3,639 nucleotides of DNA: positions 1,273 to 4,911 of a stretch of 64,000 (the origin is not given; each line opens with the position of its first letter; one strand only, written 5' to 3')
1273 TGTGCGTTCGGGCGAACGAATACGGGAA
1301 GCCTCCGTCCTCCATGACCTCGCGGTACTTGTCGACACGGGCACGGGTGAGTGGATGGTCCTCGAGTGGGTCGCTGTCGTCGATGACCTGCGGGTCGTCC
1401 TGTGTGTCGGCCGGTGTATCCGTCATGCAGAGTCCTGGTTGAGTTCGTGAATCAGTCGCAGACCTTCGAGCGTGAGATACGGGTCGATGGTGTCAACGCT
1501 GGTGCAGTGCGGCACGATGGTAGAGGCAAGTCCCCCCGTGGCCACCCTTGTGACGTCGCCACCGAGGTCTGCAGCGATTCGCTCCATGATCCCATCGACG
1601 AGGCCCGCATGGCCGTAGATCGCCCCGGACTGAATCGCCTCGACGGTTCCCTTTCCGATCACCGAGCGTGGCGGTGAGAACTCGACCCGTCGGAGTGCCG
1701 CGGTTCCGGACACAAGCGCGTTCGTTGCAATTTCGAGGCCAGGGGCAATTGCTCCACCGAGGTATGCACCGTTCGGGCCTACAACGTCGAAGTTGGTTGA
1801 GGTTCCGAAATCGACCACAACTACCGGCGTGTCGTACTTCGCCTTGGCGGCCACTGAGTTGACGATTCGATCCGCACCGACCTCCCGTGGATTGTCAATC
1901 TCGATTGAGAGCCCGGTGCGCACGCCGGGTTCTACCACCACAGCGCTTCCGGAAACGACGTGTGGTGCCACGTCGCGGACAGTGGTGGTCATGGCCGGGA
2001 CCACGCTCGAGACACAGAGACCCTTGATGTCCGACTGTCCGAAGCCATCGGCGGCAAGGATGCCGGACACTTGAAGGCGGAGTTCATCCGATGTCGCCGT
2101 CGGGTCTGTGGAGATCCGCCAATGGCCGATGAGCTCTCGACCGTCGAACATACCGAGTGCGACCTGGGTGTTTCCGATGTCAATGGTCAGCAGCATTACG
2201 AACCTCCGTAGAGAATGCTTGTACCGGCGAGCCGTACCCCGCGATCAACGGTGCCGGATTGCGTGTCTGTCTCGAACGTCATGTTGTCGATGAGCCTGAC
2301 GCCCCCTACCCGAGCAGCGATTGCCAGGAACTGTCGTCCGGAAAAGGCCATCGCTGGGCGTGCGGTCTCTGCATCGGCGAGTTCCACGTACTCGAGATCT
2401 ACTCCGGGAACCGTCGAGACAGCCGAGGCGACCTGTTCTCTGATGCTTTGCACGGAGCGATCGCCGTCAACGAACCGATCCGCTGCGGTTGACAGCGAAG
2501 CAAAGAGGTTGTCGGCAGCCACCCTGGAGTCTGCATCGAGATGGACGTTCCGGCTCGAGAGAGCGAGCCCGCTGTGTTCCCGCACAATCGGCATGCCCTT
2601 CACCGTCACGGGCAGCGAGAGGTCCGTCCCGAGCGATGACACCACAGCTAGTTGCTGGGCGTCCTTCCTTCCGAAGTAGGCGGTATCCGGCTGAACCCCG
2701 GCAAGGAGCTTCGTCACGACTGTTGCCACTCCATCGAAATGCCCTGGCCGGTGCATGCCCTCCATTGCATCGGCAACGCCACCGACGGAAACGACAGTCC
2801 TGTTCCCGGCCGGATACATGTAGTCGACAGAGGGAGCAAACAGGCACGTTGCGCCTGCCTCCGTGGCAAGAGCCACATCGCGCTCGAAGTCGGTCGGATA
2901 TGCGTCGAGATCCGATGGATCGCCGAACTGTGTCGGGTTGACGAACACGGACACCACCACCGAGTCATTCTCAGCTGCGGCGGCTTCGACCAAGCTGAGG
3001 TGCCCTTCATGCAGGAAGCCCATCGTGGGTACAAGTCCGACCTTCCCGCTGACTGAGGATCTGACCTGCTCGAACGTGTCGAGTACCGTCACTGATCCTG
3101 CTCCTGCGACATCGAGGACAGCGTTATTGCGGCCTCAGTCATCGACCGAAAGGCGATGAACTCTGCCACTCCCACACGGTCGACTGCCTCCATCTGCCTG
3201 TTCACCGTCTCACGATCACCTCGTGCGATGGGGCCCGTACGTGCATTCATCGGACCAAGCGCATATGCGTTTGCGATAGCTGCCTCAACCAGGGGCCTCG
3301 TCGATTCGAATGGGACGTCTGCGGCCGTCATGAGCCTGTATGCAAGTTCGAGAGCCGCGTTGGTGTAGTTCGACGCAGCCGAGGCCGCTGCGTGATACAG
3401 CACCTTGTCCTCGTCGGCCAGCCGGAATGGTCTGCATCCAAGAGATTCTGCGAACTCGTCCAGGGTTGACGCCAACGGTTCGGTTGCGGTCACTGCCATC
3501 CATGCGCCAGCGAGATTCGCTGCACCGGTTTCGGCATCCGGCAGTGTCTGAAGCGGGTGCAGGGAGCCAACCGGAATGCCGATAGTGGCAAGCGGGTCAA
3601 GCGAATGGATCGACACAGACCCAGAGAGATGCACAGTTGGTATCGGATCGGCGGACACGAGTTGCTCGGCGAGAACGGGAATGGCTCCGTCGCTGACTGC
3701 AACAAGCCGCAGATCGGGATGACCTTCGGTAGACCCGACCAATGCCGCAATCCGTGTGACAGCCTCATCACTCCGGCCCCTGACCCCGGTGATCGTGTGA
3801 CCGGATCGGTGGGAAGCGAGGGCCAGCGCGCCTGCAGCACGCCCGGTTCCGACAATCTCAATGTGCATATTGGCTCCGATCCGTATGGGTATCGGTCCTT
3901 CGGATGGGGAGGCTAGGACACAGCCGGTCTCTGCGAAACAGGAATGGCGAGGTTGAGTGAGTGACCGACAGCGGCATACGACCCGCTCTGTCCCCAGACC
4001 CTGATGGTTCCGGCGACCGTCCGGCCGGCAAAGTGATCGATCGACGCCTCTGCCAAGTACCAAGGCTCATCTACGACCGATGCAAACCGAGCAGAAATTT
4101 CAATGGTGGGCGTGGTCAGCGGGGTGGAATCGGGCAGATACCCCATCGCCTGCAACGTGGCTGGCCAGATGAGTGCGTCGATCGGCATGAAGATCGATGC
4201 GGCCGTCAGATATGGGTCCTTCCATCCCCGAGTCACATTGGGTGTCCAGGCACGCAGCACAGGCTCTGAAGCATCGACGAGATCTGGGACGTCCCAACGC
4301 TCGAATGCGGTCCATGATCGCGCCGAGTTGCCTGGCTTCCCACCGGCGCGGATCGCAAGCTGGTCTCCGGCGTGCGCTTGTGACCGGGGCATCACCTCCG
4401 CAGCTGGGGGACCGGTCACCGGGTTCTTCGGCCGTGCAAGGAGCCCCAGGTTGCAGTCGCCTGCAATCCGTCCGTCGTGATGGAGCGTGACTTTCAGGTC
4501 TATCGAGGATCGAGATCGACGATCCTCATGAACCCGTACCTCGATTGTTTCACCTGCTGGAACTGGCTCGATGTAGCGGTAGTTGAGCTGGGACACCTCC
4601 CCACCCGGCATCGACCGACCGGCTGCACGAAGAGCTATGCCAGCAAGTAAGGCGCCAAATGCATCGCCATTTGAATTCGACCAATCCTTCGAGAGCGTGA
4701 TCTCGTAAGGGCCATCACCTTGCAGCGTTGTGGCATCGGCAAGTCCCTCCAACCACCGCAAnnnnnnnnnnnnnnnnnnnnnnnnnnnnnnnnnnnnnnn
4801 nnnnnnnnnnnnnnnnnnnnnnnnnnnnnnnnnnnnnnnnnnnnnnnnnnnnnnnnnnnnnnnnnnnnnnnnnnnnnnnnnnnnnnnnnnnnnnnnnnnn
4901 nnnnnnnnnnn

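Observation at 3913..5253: HPPK (FolK) fused to a TesB-like double-hotdog thioesterase domain, in a folate cluster that lacks folB, folE and panD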

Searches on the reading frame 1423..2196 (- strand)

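Call 3: search_protein_families(library=pfam, proteins=[window:1423-2196:-], max_evalue=0.01)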
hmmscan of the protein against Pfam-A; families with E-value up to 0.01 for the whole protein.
window:1423-2196:- (257 aa): 1 family
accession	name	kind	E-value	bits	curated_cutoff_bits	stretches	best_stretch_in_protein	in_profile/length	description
PF03309.20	Pan_kinase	-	4.2e-66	223.1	24.7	1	2-206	1-205/205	Type III pantothenate kinase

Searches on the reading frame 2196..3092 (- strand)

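Call 3: search_protein_families(library=pfam, proteins=[window:2196-3092:-], max_evalue=0.01)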
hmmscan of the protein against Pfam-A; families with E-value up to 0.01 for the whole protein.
window:2196-3092:- (298 aa): 1 family
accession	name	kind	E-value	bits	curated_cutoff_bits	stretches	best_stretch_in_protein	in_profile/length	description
PF02569.21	Pantoate_ligase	-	9.4e-93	310.7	20.7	1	8-271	14-267/268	Pantoate-beta-alanine ligase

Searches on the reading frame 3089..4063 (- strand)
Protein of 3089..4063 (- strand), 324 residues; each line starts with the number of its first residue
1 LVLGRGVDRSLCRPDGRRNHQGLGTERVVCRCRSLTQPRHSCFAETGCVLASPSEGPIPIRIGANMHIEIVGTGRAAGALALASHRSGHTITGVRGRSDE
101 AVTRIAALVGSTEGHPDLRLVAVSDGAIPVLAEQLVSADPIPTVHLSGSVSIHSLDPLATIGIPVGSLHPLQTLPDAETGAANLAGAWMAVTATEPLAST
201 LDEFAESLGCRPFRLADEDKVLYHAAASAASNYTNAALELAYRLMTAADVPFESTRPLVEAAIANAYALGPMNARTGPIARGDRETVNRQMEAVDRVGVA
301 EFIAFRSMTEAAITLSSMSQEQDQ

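Call 3: search_protein_families(library=pfam, proteins=[window:3089-4063:-], max_evalue=0.01)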
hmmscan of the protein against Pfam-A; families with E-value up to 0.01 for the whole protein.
window:3089-4063:- (324 aa): 2 families
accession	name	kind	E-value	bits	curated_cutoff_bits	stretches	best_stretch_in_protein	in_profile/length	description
PF10728.14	DUF2520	-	5.2e-29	101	25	1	188-295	2-111/125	Domain of unknown function (DUF2520)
PF10727.15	Rossmann-like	-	0.0018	18.5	23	1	64-170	13-131/131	Rossmann-like domain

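Call 4: search_protein_families(library=ncbifam, proteins=[window:3089-4063:-], max_evalue=0.01)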
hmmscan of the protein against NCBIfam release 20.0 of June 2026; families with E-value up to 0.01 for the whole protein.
window:3089-4063:- (324 aa): 0 families

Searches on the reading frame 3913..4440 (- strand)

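Call 5: search_protein_families(library=pfam, proteins=[window:3913-4440:-], max_evalue=10)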
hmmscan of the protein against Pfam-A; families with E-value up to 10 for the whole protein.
window:3913-4440:- (175 aa): 1 family
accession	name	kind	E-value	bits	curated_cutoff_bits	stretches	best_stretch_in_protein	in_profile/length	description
PF10285.15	Luciferase_cat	-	0.091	12.6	25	1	83-125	58-100/296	Luciferase catalytic domain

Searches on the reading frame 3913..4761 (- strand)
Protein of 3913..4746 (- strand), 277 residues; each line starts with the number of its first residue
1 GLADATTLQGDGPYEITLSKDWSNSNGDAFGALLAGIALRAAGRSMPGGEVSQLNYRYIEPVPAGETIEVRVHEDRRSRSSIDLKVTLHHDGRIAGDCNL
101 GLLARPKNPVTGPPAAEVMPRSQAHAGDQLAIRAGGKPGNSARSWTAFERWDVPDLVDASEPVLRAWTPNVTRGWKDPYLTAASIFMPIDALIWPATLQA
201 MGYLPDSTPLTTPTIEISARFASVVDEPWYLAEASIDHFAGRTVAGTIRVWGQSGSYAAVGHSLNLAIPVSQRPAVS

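Call 5: search_protein_families(library=pfam, proteins=[window:3913-4746:-], max_evalue=10)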
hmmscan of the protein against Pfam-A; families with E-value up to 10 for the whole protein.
window:3913-4746:- (277 aa): 4 families
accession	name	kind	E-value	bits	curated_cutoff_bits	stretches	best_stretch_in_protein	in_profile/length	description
PF13622.12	4HBT_3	-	1.5e-08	35.2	24.3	1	20-92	3-73/83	Acyl-CoA thioesterase N-terminal domain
PF03061.28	4HBT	-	1.3e-06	29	20.6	1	35-92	17-74/79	Thioesterase superfamily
PF01575.25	MaoC_dehydratas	-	0.083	12.9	27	1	32-76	56-103/123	MaoC like domain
PF10285.15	Luciferase_cat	-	0.18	11.6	25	1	185-227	58-100/296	Luciferase catalytic domain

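Call 6: search_solved_structures(query=window:3913-4746:-, max_evalue=10, show_alignments=2)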
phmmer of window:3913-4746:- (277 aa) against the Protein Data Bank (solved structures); distinct sequences matched with E-value up to 10: 1.
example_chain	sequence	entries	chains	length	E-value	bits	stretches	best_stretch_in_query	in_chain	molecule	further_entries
3cjy_A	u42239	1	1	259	0.063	15.8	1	7-103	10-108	Putative thioesterase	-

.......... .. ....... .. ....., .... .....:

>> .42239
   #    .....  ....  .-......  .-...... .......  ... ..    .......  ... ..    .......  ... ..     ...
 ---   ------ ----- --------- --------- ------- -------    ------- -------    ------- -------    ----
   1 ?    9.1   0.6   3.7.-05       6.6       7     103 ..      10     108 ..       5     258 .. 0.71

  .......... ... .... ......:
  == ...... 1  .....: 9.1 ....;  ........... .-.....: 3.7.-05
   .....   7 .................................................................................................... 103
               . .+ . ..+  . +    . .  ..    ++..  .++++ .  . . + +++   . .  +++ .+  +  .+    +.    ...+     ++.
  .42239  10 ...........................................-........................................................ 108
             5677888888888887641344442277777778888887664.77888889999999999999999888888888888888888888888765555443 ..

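Call 49: search_protein_representatives(protein=window:3913-4746:-)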
Query: 277 residues. Proteins with E-value up to 0.001 (for the whole library): 90; up to 1e-10: 12; up to 1e-30: 7. The best 90 are listed.
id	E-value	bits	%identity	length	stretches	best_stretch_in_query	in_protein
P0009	3.4e-90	318.5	54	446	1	1-270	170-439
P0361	1.6e-78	280.2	64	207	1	69-268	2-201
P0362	1.9e-78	280.0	51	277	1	18-272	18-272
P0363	6.8e-55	202.7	44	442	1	9-267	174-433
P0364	6.1e-44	166.8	41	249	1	30-267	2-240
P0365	1.3e-36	142.8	37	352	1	2-262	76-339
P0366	5.9e-33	130.7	35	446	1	14-266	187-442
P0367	8.3e-28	113.8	58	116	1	176-267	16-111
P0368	2.7e-18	82.6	32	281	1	6-263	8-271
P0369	2.9e-13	66.1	29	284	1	6-264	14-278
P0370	3.1e-12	62.7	28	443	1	9-257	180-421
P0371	1.8e-11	60.2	30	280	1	8-271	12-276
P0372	1.2e-10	57.5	30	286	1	1-266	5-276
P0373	2.1e-10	56.8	31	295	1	3-265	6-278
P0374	3.5e-10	56.0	28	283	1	7-270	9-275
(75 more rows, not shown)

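Call 57: find_encoding_contigs(protein=P0370, flank=10000, max_places=1)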
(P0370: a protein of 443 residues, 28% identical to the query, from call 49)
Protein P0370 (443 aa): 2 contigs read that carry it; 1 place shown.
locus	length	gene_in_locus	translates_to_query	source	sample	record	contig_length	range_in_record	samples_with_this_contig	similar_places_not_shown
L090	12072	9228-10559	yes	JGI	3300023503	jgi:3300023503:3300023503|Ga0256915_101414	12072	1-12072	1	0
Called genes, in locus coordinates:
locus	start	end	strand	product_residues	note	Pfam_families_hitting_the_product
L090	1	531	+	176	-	?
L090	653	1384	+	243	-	-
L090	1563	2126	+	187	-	PF04542:Sigma70_r2, PF08281:Sigma70_r4_2, PF04545:Sigma70_r4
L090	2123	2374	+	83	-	PF13490:zf-HC2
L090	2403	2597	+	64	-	-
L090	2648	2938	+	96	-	-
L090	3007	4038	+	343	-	PF10103:Zincin_2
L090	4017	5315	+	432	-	PF01171:ATP_bind_3, PF11734:TilS_C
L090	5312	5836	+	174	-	PF00156:Pribosyltran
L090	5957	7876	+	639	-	PF06480:FtsH_ext (faint), PF00004:AAA, PF17862:AAA_lid_3, PF01434:Peptidase_M41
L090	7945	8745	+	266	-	PF00809:Pterin_bind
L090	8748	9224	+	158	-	-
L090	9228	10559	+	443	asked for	PF01288:HPPK, PF13622:4HBT_3, PF20789:4HBT_3C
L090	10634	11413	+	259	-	PF10727:Rossmann-like (weak), PF10728:DUF2520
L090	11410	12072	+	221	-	?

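Call 58: find_encoding_contigs(protein=P0366, flank=10000, max_places=1)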
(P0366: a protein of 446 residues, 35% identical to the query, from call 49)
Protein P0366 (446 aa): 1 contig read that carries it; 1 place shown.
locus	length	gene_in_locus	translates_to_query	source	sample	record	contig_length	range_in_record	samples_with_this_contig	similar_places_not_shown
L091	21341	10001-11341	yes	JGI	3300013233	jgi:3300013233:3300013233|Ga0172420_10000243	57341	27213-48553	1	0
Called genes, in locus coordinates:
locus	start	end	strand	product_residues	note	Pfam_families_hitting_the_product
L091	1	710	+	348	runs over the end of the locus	PF13177:DNA_pol3_delta2, PF00004:AAA (weak)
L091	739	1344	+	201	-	PF01553:Acyltransferase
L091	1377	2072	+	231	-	-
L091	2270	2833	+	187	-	PF04542:Sigma70_r2, PF08281:Sigma70_r4_2, PF04545:Sigma70_r4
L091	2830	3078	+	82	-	PF13490:zf-HC2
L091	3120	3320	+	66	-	-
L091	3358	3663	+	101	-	-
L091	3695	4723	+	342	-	PF10103:Zincin_2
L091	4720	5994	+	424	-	PF01171:ATP_bind_3, PF11734:TilS_C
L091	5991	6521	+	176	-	PF00156:Pribosyltran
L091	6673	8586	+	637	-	PF06480:FtsH_ext (weak), PF00004:AAA, PF17862:AAA_lid_3, PF01434:Peptidase_M41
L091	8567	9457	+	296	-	PF00809:Pterin_bind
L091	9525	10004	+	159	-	-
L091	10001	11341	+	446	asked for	PF01288:HPPK, PF13622:4HBT_3, PF20789:4HBT_3C (weak)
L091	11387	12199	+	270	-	PF10727:Rossmann-like, PF10728:DUF2520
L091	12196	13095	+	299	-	PF02569:Pantoate_ligase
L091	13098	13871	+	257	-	PF03309:Pan_kinase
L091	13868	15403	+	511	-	PF01336:tRNA_anti-codon, PF00152:tRNA-synt_2, PF01409:tRNA-synt_2d (faint)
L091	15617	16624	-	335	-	PF00348:polyprenyl_synt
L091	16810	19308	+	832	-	PF02861:Clp_N, PF05621:TniB, PF00004:AAA, PF17871:AAA_lid_9, PF07724:AAA_2, PF00004:AAA, PF07728:AAA_5, PF10431:ClpB_D2-small, +7 more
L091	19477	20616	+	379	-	-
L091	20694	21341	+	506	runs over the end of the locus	PF00005:ABC_tran, PF13304:AAA_21 (faint), PF00005:ABC_tran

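Call 72: find_related_loci(query=A4, collection=metagenome_contigs, flank=10000)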
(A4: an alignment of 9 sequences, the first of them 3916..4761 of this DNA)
Query A4 (282 aa) in metagenome_contigs; peptide patterns used: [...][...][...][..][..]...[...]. (x = any residue, [..] = any of these).
134 stretches matched a pattern; 18 encode a relative of the query (tblastn E <= 1e-3); 18 distinct loci.
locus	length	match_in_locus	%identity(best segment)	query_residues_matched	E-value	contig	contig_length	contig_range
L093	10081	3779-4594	55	2-273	1e-96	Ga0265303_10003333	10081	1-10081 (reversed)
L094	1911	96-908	49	2-271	2e-87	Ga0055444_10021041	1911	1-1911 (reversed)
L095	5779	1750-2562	49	2-271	7e-83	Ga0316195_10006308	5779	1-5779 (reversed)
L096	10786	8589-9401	49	2-271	8e-83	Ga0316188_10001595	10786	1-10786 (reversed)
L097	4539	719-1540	42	2-273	1e-67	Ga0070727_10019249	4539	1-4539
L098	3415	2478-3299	42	2-273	7e-68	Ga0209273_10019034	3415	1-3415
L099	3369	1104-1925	43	2-273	3e-67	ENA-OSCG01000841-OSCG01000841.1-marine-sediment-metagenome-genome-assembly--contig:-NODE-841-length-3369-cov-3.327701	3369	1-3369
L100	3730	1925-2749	43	2-274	9e-67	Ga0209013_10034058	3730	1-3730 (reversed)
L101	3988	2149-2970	42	2-273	7e-67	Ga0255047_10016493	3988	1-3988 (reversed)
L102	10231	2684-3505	46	1-273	3e-64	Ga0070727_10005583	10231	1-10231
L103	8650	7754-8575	40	2-273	5e-63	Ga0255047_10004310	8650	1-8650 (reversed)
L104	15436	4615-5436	40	2-273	5e-63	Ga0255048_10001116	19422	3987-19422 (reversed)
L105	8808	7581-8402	39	2-273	6e-63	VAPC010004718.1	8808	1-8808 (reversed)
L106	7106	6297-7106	45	1-269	3e-62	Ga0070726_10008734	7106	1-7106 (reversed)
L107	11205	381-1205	41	2-273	6e-62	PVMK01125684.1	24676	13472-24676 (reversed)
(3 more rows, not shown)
